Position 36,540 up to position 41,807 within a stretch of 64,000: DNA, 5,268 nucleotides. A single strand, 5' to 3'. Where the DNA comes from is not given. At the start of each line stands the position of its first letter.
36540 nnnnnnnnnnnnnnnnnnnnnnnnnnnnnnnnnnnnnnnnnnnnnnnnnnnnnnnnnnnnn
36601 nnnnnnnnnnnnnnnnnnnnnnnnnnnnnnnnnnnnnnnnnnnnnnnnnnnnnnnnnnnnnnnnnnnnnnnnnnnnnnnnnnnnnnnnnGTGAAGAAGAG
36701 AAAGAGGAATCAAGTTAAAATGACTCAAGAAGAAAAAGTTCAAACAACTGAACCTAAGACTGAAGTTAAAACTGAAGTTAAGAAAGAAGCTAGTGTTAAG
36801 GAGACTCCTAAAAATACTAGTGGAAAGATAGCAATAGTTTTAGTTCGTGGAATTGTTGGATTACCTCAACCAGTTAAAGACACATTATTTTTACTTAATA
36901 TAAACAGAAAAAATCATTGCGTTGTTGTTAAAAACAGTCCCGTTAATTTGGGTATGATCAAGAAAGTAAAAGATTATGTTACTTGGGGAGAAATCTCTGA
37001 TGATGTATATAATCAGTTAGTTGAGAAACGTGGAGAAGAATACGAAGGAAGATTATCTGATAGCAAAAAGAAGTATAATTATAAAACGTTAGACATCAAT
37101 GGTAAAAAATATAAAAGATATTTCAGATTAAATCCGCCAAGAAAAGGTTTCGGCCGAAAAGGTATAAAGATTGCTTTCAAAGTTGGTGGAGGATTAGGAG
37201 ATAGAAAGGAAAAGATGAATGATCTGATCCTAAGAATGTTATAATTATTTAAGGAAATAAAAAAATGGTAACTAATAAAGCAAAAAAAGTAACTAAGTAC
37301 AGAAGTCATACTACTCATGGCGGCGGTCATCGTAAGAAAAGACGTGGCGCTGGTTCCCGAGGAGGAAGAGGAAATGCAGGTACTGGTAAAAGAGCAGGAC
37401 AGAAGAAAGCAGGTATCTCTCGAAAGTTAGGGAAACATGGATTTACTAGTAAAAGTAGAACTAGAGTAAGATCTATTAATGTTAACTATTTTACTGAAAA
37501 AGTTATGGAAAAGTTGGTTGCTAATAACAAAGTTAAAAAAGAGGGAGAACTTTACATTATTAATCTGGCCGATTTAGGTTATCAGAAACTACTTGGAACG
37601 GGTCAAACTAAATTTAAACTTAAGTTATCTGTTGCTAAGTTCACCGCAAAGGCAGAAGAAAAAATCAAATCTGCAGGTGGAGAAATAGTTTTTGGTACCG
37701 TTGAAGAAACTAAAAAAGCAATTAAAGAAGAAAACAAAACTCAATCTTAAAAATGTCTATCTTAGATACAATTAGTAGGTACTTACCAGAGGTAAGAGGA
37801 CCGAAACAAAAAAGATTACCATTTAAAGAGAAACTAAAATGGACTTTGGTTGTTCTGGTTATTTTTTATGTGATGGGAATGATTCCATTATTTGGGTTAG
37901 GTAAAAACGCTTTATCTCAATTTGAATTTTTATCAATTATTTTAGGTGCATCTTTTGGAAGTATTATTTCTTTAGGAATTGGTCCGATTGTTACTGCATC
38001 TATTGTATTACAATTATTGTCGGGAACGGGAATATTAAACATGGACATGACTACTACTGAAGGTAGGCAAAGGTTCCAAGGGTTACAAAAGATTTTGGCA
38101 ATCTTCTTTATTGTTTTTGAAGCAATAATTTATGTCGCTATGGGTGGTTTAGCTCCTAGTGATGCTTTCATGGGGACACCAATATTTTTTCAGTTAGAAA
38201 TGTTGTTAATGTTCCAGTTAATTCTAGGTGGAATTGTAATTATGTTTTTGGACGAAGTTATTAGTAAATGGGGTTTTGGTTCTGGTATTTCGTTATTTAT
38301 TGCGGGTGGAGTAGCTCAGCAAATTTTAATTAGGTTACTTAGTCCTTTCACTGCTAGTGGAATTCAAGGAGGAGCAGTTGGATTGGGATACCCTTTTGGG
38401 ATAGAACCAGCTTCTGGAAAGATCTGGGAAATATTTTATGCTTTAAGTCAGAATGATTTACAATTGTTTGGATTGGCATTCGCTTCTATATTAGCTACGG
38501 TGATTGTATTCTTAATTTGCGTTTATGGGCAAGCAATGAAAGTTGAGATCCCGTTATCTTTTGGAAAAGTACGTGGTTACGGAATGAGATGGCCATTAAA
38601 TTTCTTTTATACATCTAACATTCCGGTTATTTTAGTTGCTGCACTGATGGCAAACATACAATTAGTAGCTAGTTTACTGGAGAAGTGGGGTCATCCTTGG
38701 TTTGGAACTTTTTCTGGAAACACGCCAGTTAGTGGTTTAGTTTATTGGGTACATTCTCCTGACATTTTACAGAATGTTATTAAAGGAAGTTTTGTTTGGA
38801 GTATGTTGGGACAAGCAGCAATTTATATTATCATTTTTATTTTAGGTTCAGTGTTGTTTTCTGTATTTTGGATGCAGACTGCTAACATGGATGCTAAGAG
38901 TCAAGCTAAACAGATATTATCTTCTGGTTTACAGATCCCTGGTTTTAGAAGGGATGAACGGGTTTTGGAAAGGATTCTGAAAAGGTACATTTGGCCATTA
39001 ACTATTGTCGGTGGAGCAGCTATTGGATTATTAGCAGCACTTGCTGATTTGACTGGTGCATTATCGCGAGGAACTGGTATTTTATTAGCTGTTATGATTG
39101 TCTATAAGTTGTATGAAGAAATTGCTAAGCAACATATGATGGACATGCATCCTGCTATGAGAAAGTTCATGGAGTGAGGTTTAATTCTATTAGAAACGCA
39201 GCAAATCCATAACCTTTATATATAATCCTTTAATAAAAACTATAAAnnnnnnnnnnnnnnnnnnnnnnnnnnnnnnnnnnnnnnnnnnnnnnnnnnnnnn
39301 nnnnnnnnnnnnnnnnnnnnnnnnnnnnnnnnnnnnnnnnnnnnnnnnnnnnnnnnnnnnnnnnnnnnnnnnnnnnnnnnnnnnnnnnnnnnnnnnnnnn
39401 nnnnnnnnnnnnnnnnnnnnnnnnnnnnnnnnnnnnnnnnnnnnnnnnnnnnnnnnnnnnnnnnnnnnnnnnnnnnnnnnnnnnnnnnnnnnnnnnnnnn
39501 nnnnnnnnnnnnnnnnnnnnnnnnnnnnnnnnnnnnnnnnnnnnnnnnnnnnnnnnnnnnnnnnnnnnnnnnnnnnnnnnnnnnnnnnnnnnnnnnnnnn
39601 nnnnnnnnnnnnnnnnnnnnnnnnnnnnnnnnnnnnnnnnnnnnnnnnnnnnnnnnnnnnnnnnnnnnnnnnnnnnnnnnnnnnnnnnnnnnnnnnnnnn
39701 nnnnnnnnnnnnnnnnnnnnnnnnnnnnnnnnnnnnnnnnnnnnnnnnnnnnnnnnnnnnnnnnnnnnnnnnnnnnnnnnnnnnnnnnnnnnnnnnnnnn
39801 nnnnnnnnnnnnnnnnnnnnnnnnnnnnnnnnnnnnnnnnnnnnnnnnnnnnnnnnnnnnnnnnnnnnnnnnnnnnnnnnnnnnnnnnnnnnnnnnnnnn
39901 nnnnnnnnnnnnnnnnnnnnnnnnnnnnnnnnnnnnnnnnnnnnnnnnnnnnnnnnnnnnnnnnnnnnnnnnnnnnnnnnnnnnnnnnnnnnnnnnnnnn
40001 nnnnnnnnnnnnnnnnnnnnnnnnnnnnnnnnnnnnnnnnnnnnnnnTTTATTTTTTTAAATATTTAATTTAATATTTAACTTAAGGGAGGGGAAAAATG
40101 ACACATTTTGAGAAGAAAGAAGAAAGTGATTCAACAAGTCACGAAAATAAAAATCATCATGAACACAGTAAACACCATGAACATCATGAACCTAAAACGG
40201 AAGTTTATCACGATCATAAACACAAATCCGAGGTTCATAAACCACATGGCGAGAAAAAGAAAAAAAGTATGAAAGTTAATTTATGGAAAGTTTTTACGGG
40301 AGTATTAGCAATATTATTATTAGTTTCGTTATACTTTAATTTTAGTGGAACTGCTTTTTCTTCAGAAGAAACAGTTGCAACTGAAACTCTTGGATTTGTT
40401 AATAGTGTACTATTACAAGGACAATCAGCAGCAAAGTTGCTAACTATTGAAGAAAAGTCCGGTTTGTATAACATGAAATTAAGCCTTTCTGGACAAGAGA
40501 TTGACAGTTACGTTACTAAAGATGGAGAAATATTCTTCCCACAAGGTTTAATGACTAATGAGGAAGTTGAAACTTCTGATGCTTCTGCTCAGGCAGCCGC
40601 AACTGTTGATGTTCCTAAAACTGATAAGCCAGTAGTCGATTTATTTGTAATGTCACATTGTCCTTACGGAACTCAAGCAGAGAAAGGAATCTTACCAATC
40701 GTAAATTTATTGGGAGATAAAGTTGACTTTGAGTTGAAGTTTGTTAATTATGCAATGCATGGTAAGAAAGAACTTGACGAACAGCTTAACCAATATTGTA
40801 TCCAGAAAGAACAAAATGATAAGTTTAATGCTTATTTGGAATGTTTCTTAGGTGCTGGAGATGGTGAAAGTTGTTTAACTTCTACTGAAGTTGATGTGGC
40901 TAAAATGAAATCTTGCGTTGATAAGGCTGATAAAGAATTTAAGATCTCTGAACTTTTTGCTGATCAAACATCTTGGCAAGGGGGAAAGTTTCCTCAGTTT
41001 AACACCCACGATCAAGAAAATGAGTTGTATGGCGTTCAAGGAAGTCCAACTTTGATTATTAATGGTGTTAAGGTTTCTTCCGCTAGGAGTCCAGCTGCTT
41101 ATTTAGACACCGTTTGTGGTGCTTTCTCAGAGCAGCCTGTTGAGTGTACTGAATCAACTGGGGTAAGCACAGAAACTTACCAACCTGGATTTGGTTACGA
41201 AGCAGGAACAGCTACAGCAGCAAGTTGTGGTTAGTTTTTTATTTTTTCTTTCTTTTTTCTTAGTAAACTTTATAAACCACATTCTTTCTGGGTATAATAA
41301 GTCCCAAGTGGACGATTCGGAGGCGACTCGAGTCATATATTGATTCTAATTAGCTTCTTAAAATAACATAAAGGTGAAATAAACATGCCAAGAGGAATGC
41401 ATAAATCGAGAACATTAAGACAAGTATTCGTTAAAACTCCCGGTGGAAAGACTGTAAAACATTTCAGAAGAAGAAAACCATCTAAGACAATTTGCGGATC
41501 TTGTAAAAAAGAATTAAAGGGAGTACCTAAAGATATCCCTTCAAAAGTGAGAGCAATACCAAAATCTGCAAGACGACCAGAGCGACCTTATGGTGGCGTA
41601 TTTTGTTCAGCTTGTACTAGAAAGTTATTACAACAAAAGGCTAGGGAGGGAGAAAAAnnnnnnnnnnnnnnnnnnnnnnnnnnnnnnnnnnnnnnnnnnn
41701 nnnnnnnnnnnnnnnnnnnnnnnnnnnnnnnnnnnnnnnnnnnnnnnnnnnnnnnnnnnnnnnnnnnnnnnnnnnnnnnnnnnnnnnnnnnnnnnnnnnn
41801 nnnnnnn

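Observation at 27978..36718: Systematic K/E-rich low-complexity extensions on ribosomal proteins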

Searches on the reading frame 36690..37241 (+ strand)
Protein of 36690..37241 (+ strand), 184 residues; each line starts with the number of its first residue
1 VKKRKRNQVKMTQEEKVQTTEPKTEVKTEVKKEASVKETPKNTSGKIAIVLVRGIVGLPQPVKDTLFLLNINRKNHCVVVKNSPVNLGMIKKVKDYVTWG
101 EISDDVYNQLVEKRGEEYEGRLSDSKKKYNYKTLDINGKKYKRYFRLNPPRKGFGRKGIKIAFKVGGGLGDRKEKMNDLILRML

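Call 6: search_protein_families(library=pfam, proteins=[window:36690-37241:+], max_evalue=0.001)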
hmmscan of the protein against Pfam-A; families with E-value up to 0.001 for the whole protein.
window:36690-37241:+ (184 aa): 1 family
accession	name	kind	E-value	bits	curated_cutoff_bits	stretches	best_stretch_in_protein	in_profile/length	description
PF00327.25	Ribosomal_L30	-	7e-15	55.1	23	1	47-97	1-51/51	Ribosomal protein L30p/L7e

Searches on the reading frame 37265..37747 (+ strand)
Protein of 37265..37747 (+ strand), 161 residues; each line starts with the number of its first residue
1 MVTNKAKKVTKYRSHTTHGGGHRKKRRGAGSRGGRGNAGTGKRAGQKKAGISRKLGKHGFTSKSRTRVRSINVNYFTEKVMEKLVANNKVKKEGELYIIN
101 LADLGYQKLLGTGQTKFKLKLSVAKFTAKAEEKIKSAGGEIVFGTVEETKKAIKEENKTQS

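Call 6: search_protein_families(library=pfam, proteins=[window:37265-37747:+], max_evalue=0.001)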
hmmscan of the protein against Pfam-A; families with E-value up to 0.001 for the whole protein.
window:37265-37747:+ (161 aa): 1 family
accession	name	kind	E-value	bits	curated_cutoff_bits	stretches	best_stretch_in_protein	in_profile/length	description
PF00828.25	Ribosomal_L27A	-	1.3e-12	48.4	21.5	1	82-142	8-72/72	Ribosomal proteins 50S-L15, 50S-L18e, 60S-L27A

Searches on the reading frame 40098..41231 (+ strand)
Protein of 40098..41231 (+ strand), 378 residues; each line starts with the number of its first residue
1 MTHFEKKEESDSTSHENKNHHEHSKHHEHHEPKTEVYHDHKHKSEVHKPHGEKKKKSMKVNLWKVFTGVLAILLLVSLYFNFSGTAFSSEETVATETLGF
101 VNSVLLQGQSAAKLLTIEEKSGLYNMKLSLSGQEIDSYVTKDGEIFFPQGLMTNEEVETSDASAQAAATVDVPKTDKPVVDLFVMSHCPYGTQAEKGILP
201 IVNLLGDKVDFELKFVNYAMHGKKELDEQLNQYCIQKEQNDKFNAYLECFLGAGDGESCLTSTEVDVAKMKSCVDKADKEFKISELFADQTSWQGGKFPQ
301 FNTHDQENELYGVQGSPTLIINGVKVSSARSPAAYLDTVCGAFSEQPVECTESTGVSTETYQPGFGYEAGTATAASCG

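Call 36: search_protein_families(library=pfam, proteins=[window:40098-41231:+], max_evalue=0.01)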
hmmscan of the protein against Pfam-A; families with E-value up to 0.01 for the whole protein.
window:40098-41231:+ (378 aa): 1 family
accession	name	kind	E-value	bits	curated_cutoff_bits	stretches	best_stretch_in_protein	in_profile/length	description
PF13462.12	Thioredoxin_4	-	0.0099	16.5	23.2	0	178-335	15-159/165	Thioredoxin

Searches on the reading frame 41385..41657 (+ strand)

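Call 36: search_protein_families(library=pfam, proteins=[window:41385-41657:+], max_evalue=0.01)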
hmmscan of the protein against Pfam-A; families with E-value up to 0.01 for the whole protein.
window:41385-41657:+ (91 aa): 1 family
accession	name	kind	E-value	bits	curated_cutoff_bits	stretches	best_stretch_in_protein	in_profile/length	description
PF01199.23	Ribosomal_L34e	-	1.2e-21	77.2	27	1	3-84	10-91/94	Ribosomal protein L34e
